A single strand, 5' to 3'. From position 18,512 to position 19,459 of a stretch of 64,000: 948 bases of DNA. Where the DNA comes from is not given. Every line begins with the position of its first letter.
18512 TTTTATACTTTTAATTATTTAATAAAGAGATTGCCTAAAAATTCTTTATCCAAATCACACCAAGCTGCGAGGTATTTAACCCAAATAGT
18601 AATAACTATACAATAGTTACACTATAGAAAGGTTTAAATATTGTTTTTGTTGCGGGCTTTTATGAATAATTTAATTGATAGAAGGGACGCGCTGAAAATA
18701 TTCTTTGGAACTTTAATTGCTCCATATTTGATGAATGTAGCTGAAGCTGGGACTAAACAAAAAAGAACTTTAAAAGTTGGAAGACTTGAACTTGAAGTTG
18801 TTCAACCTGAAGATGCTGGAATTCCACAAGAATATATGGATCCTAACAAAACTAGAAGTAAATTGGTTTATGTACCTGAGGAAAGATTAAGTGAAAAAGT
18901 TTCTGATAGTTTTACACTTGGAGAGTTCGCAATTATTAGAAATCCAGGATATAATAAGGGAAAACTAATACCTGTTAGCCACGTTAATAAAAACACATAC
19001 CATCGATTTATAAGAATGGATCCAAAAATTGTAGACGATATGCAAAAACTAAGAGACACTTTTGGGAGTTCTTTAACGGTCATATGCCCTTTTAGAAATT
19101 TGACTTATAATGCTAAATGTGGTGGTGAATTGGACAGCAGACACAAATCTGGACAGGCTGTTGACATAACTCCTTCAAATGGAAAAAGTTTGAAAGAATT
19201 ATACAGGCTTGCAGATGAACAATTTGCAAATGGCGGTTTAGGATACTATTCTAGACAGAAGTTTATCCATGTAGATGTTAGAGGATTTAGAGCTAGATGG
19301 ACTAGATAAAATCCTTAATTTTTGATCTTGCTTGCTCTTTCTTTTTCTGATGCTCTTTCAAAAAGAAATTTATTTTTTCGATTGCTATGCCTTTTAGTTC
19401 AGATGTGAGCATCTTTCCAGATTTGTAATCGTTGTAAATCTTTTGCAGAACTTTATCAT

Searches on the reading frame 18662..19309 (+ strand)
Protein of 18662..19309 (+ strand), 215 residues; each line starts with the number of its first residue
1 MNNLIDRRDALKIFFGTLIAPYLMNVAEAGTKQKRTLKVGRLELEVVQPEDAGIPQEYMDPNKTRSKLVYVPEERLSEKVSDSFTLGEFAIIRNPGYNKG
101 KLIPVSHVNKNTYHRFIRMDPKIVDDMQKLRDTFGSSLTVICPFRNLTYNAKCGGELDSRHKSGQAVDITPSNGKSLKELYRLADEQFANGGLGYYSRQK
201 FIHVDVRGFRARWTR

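Call 41: search_protein_families(library=pfam, proteins=[window:18662-19309:+], max_evalue=0.01)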
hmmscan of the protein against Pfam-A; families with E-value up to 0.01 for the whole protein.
window:18662-19309:+ (215 aa): 2 families
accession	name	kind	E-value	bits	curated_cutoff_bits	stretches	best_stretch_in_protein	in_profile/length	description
PF08291.16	Peptidase_M15_3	-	1.1e-13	51.7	23.2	1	120-205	25-108/108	Peptidase M15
PF05951.18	Peptidase_M15_2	-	1.1e-11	45.1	27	1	94-211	27-152/153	Bacterial protein of unknown function (DUF882)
